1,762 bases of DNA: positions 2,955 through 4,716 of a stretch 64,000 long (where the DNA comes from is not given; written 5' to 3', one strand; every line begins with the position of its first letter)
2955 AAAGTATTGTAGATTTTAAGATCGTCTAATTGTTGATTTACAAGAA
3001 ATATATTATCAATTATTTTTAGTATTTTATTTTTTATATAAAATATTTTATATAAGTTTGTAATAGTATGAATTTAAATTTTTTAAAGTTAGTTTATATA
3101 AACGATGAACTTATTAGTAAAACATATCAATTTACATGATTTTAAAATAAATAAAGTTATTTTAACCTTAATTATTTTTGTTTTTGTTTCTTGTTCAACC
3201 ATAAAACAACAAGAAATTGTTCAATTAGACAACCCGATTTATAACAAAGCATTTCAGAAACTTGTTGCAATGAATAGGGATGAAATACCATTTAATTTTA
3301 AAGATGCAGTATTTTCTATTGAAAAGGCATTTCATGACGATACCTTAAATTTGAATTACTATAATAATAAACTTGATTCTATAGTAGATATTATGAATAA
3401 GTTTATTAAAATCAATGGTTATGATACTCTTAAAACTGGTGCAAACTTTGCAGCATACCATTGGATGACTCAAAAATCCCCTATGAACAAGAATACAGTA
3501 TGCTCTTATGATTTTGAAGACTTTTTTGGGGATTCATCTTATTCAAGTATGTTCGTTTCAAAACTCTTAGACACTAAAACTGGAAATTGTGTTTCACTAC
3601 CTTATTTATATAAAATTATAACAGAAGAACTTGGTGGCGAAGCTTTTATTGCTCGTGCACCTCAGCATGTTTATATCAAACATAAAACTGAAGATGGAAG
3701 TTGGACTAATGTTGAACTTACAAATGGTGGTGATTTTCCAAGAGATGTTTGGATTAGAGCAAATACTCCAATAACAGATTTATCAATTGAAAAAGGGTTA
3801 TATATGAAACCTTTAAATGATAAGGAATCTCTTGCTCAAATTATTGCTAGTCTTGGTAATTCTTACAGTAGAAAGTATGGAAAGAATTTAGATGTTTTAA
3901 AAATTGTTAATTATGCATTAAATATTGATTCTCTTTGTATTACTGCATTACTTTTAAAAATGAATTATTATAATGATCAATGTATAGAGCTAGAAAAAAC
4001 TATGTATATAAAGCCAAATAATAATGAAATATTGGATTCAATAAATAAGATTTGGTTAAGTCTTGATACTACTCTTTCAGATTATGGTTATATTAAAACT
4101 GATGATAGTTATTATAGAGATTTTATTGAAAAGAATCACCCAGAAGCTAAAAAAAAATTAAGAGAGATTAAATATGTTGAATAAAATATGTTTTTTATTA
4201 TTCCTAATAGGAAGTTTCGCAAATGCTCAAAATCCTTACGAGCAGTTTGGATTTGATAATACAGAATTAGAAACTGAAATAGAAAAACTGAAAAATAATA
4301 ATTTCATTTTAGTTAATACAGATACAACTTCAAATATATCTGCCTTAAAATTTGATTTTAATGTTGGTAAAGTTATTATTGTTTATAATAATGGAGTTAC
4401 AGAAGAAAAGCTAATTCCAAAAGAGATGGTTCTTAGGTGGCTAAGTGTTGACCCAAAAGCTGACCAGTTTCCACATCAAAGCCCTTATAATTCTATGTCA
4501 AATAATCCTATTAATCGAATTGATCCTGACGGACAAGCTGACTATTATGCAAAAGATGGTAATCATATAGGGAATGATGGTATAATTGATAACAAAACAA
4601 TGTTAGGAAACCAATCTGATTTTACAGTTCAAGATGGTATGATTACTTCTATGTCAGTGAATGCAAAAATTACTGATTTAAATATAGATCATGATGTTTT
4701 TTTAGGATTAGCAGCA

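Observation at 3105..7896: Tandem shell-less RHS-tip polymorphic toxin cassettes with exported immunity candidates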

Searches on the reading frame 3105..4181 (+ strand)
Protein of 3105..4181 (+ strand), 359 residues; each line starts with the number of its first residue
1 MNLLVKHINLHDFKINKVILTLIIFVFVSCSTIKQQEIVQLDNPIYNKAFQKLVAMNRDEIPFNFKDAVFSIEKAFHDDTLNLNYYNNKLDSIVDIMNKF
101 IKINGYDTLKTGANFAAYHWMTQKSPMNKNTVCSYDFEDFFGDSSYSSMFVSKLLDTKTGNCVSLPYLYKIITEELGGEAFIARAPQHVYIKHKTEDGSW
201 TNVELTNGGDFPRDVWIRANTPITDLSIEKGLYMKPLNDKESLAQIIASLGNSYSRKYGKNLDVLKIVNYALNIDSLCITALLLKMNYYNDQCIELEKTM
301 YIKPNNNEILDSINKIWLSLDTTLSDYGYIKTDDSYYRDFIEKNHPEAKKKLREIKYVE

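Call 4: search_protein_families(library=pfam, proteins=[window:3105-4181:+], max_evalue=1)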
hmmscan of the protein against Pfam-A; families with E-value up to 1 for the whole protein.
window:3105-4181:+ (359 aa): 1 family
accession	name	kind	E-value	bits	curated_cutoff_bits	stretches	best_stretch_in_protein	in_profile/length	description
PF13369.12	Transglut_core2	-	0.0037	17.2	23.5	1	147-210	52-115/155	Transglutaminase-like superfamily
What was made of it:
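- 3105..4184 (+): Conserved partner gene (359 aa): an exported, lipoprotein-type protein with a transglutaminase/papain-like core followed by helical TPR-like repeats. Pfam Transglut_core2 matches below threshold (E 0.004; call 4).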

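Call 5: search_protein_families(library=ncbifam, proteins=[window:3105-4181:+], max_evalue=1)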
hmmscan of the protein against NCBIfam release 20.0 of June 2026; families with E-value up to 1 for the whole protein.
window:3105-4181:+ (359 aa): 1 family
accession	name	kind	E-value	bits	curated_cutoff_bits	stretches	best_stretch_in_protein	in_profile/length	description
NF047652.1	NGO1151_fam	equivalog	0.063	13.5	50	1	35-100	13-76/81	NGO1151 family protein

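Call 23: find_homologous_proteins(query=window:3105-4181:+)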
Query window:3105-4181:+ (359 aa): 317 proteins with E <= 0.001 among 2578 candidates; the best 120 are listed.
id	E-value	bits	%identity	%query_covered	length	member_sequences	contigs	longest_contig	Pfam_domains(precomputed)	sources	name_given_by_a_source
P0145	5.7e-239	810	100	100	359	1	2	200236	-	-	-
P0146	4.3e-170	583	73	96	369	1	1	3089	-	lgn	-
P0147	4.4e-107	376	53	95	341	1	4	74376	PF13369.13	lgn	-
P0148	1.4e-106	375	53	95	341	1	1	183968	-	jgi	jgi:hypothetical protein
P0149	4.1e-105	370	53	91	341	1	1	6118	-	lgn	-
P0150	2.0e-103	364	51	94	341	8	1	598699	-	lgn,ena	-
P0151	2.1e-84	302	55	72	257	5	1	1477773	-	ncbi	ncbi:MAG: hypothetical protein R2863_04115 [Candidatus Kapaibacterium sp.]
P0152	9.1e-74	267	53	65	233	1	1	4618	-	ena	-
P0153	1.6e-59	220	37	91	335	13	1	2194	-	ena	-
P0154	3.8e-59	219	36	94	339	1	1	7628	-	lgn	-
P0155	6.8e-58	214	42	74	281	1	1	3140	-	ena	-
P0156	2.5e-53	199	38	88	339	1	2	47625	-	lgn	-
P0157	8.7e-53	198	36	94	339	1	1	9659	-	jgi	jgi:hypothetical protein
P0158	3.8e-51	192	41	72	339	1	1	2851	-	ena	-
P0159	2.8e-49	186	36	90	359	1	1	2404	-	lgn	-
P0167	1.7e-46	177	35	91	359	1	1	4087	PF13369.13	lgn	-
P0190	3.4e-44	169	34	94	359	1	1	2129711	PF13369.13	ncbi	-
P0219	6.7e-42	162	36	82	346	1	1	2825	PF13369.13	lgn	-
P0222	8.4e-42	161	34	89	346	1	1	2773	PF13369.13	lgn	-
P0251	4.0e-40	156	39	62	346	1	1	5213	PF13369.13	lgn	-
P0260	1.3e-39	154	38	67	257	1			PF13369.13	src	-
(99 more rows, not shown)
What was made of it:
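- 3105..4184 (+): There are 317 homologs, several named SirB1-N or transglutaminase-like (call 23).
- On Transglutaminase-like/papain-like superfamily (partner protein): Several homologs carry a precomputed PF13369 hit (call 23).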

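Call 27: find_related_loci(query=A6, collection=genome_contigs, flank=8000)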
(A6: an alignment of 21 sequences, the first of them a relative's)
Query A6 (359 aa) in genome_contigs; peptide patterns used: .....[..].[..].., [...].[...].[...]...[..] (x = any residue, [..] = any of these).
509 stretches matched a pattern; 473 encode a relative of the query (tblastn E <= 1e-3); the best 80 are kept; 80 distinct loci.
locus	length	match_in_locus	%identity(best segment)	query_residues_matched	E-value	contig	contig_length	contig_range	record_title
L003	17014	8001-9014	53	12-353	1e-113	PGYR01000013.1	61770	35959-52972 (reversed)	MAG: Ignavibacteriae bacterium HGW-Ignavibacteriae-4 08E140C01_z5_2013_Ig3399_v2_scaffold_473, whole genome shotgun sequ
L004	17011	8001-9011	53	9-350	2e-112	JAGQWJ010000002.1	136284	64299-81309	MAG: Ignavibacteriae bacterium isolate HKST-UBA125 NODE_2_length_136284_cov_6.945480, whole genome shotgun sequence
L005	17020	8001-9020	51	9-353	4e-109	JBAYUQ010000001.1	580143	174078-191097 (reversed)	MAG: Candidatus Kapaibacterium sp. isolate SO_2016_LW3_39 scaffold00003_LW162_2016, whole genome shotgun sequence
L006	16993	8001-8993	36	19-349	3e-67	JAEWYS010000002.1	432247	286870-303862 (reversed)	MAG: Bacteroidetes bacterium isolate OH_SFB_18 k127_432533, whole genome shotgun sequence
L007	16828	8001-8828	42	14-290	2e-66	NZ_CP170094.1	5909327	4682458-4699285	Bernardetia sp. OM2101 chromosome, complete genome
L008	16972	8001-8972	38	21-351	1e-64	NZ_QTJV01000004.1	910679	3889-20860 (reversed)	Chitinophaga silvisoli strain K20C18050901 contig4, whole genome shotgun sequence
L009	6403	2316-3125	40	15-289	2e-63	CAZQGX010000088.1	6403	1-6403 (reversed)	MAG TPA_asm: uncultured Flavobacteriaceae bacterium isolate binchicken_co405_11 genome assembly, contig: NODE_18620_leng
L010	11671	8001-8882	38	8-310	6e-62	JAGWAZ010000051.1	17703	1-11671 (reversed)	MAG: Chlorobiota bacterium isolate 277c_20 scaffold_3295, whole genome shotgun sequence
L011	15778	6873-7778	39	45-350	6e-61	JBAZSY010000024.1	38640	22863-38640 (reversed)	MAG: Bacteroidales bacterium isolate SO_2017_GW1_187 NODE_4880_length_38640_cov_1.472412_OW334_2017, whole genome shotgu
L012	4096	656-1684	35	17-359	2e-60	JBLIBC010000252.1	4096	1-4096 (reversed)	MAG: Glaciecola sp. isolate 3300053770_67 Ga0535642_0043614, whole genome shotgun sequence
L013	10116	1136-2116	36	19-351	5e-60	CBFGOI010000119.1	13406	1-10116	MAG TPA_asm: uncultured Pedobacter sp. isolate ERR5385024_binner13_Refined_16 genome assembly, contig: ERZ27258638.1180,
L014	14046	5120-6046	36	39-351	2e-58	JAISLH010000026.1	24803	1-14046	MAG: Bacteroidales bacterium isolate Hs463_bin99 k119_2251057, whole genome shotgun sequence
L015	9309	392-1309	36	42-351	6e-58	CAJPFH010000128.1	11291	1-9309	Flavobacteriales bacterium genome assembly, contig: CONTIG28, whole genome shotgun sequence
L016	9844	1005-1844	39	68-351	2e-57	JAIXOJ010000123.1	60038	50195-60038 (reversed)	MAG: Chitinophagaceae bacterium isolate C1_MAG_00011 C1_MAG_00011_000000000137, whole genome shotgun sequence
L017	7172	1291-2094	40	17-289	1e-56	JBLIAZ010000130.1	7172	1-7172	MAG: Saprospiraceae bacterium isolate 3300053770_72 Ga0535642_0016852, whole genome shotgun sequence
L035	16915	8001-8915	37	18-315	9e-52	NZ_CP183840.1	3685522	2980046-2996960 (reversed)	Chryseobacterium sp. SW-1 chromosome, complete genome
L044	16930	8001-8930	36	13-315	6e-51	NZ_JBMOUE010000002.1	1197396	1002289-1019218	Chryseobacterium sp. Mn2064 NODE_2_length_1197396_cov_89.480451, whole genome shotgun sequence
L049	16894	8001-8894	38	18-308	3e-50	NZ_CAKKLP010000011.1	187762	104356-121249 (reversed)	Chryseobacterium sp. Bi04, whole genome shotgun sequence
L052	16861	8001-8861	39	18-300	3e-50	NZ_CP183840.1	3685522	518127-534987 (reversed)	Chryseobacterium sp. SW-1 chromosome, complete genome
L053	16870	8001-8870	39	15-300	5e-50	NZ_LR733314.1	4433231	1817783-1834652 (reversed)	Chryseobacterium sp. 8AT isolate Chryseobacterium sp. 8AT, whole genome shotgun sequence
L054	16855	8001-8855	39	31-308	3e-50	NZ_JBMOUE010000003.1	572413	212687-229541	Chryseobacterium sp. Mn2064 NODE_3_length_572413_cov_103.099952, whole genome shotgun sequence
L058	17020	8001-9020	34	17-341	6e-50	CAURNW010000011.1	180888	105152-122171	MAG TPA_asm: uncultured Chryseobacterium sp. isolate ERR9968899_bin.2_MetaWRAP_v1.3_MAG genome assembly, contig: ERZ2161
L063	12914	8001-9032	36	5-341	2e-49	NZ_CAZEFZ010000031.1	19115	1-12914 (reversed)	Tenacibaculum amylolyticum isolate MBIC 4355(T) TAMYLO_Contig_38, whole genome shotgun sequence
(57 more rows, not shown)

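Call 50: predict_structure(alignment_id=A7)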
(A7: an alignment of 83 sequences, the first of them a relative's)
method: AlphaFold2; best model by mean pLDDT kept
length: 359 residues; sequences in the alignment: 83
mean_pLDDT: 88.8   pTM: 0.85
mean pLDDT of the five models: 88.8, 88.2, 88.2, 88.2, 87.5
residues with pLDDT >= 90: 262; 70-90: 50; 50-70: 35; < 50: 12
segments of 3 or more residues with pLDDT < 50: 1-3, 9-11, 355-359
pLDDT, mean of each block of 10 residues (from residue 1): 49 59 67 75 98 98 98 98 98 98 96 96 93 90 94 97 95 98 90 92 71 72 93 96 98 97 98 97 98 96 93 97 96 85 72 47
secondary structure, 60 per line:
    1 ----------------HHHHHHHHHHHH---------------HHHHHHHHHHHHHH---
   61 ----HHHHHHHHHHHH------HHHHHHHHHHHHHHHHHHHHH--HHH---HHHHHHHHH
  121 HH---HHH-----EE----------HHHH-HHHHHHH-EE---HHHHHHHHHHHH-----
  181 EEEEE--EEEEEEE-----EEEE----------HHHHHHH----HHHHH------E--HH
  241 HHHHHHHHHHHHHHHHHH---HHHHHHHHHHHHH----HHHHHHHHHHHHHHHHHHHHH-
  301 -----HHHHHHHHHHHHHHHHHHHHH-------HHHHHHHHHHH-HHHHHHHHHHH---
elements in order: H17-28 H44-57 H65-76 H83-103 H112-122 H146-149 H151-157 H164-175 E181-185 E188-194 E200-203 H214-220 H225-229 H239-258 H262-274 H279-299 H306-326 H334-344 H346-356
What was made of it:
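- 3105..4184 (+): The AF2 model has pLDDT 88.8 and pTM 0.85 (call 50).
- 3588..3716 (+): Putative catalytic core of the partner: Cys162 (3588-3590), His188 (3666-3668), Asn202 and Glu204 (3714-3716). The Cys lies at a helix N-terminus and the His and Glu lie on successive strands (call 50).
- The model is confident (call 50).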

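Call 54: fold_search(model_id=the predicted structure, library=pdb)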
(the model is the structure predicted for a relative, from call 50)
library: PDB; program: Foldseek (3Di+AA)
matches with E <= 10: 236; with E <= 0.001: 0
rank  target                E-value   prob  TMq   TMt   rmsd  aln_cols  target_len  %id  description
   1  5ddc                  5.7e-02  0.94  0.38  0.31  12.4       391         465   11  Menin in complex with MI-2-3 (released 2016-07-06)
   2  4og4                  6.3e-02  0.96  0.40  0.32  10.5       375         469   11  Human menin with bound inhibitor MIV-3S (released 2014-03-05)
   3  3u84_A                6.6e-02  0.91  0.31  0.23  10.5       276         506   12  Crystal Structure of Human Menin (released 2012-02-15)
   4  7oa9                  7.0e-02  0.93  0.33  0.27   8.1       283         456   11  Crystal structure of Human Menin in complex with Fragment 21 (released 2022-08-03)
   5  9c4v_A                7.7e-02  0.90  0.33  0.27  10.9       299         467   13  Menin mutant G331D in complex with MLL peptide (released 2025-05-14)
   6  8ig0_B                8.1e-02  0.91  0.31  0.24  10.2       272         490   12  Crystal structure of menin in complex with DS-1594b (released 2023-03-22)
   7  4og8                  9.3e-02  0.93  0.40  0.32  10.5       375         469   11  Human menin with bound inhibitor MIV-6R (released 2014-03-05)
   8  8va5                  1.1e-01  0.85  0.37  0.30  10.8       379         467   12  Menin mutant - T349M in complex with Ziftomenib (KO-539) (released 2024-11-20)
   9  4gq4                  1.1e-01  0.95  0.41  0.33   9.6       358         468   11  Human menin with bound inhibitor MI-2-2 (released 2012-09-19)
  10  4gq3                  1.2e-01  0.84  0.36  0.30  10.6       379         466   12  Human menin with bound inhibitor MI-2 (released 2012-09-19)
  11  9c4x                  1.3e-01  0.84  0.39  0.32  11.2       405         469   11  Menin mutant - M327I (released 2025-05-14)
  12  8ig0_A                1.3e-01  0.82  0.31  0.25  12.6       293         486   13  Crystal structure of menin in complex with DS-1594b (released 2023-03-22)
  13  5ddf                  1.3e-01  0.80  0.30  0.24  10.6       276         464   13  Menin in complex with MI-273 (released 2015-09-09)
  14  9z4x_D                1.5e-01  0.80  0.30  0.24  10.9       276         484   13  MENIN IN COMPLEX WITH JNJ-75276617 (Bleximenib) (released 2025-11-26)
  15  9c92_A                1.7e-01  0.77  0.30  0.25  10.3       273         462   12  Crystal structure of menin in complex with inhibitor compound 15 (released 2025-01-15)
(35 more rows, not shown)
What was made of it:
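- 3105..4184 (+): Foldseek best matches are menin and PNGase (call 54).
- The best structural matches, menin and PNGase, are low-TM (0.2-0.4, E 0.06 and above) and share the transglutaminase fold; menin adds helical repeats (call 54).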

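Call 64: search_protein_families(library=pfam, proteins=[L035:9094-10155:+, L044:9109-10203:+, L053:9099-10358:+, L063:9100-10173:+, L054:9055-10281:+, L007:8966-9640:+, L058:9091-10266:+, L052:9090-10271:+, L004:9028-10176:+, L049:9095-10276:+], max_evalue=0.01)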
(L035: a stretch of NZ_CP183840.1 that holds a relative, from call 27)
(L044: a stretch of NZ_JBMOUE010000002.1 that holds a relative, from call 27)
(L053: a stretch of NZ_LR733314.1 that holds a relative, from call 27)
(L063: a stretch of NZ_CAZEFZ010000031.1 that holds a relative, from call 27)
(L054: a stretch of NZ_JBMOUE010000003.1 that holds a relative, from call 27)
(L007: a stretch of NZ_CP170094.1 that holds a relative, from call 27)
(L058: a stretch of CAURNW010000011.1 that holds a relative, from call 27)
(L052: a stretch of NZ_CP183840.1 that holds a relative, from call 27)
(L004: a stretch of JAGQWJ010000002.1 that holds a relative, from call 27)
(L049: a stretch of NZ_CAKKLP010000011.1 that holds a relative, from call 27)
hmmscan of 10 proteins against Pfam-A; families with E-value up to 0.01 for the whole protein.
L035:9094-10155:+ (354 aa): 1 family
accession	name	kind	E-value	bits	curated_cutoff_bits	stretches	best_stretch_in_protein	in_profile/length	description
PF14412.12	AHH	-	1.5e-08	35.1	22.3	1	214-292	15-98/111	A nuclease family of the HNH/ENDO VII superfamily with conserved AHH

L044:9109-10203:+ (365 aa): 1 family
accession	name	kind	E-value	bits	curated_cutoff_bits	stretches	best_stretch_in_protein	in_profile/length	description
PF15649.12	Tox-REase-7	-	8.4e-09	36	25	1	238-317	10-84/84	Restriction endonuclease fold toxin 7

L053:9099-10358:+ (420 aa): 0 families

L063:9100-10173:+ (358 aa): 1 family
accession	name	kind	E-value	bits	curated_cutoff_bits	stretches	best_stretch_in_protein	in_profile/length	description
PF15653.11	Tox-URI2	-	8.7e-08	32.8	20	1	256-344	1-86/86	URI fold toxin 2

L054:9055-10281:+ (409 aa): 0 families

L007:8966-9640:+ (225 aa): 0 families

L058:9091-10266:+ (392 aa): 0 families

L052:9090-10271:+ (394 aa): 1 family
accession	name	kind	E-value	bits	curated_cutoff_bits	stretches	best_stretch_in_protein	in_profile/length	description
PF15659.11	Toxin-JAB1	-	1.9e-10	41.5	21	1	254-333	2-82/87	JAB-like toxin 1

L004:9028-10176:+ (383 aa): 1 family
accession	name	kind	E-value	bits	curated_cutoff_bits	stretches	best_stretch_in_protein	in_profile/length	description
PF07819.20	PGAP1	-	0.0053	17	24.3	0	209-277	90-156/233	PGAP1-like alpha/beta domain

L049:9095-10276:+ (394 aa): 1 family
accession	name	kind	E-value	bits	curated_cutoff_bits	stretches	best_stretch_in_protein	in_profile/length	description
PF15659.11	Toxin-JAB1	-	1.7e-08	35.2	21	1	258-321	5-75/87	JAB-like toxin 1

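Call 94: search_solved_structures(query=A7, max_evalue=1, show_alignments=1)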
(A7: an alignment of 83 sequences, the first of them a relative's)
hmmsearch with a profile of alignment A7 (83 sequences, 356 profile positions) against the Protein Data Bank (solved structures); distinct sequences matched with E-value up to 1: 2.
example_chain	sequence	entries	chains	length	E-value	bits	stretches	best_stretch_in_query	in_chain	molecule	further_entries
6s1y_A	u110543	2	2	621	0.4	13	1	265-350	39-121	Angiotensin-converting enzyme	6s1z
7xao_A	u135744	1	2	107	0.58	12.5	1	232-277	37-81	Thioredoxin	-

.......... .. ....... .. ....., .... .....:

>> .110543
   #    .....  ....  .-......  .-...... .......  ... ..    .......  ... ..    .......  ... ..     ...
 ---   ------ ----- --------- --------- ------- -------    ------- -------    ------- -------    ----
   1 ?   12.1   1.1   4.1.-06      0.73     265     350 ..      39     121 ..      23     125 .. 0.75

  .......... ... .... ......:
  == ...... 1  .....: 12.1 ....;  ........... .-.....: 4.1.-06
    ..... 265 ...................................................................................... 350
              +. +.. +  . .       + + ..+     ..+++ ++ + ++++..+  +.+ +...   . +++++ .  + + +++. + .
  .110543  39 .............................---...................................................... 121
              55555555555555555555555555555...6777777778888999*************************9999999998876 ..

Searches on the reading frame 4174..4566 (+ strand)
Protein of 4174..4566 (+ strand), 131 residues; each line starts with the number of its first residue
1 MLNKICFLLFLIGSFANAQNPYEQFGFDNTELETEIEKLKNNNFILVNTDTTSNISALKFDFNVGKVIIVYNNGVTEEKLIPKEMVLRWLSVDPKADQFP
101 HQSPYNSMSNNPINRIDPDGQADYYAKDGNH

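Call 84: find_related_loci(query=window:4174-4566:+, collection=genome_contigs, flank=7000)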
Query seq(131 aa) (131 aa) in genome_contigs; peptide patterns used: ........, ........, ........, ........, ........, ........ (x = any residue, [..] = any of these).
85 stretches matched a pattern, but none encodes a relative of the query by tblastn (E <= 1e-3).
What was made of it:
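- Tried and rejected: A single-sequence leader query in genome_contigs found nothing (call 84).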
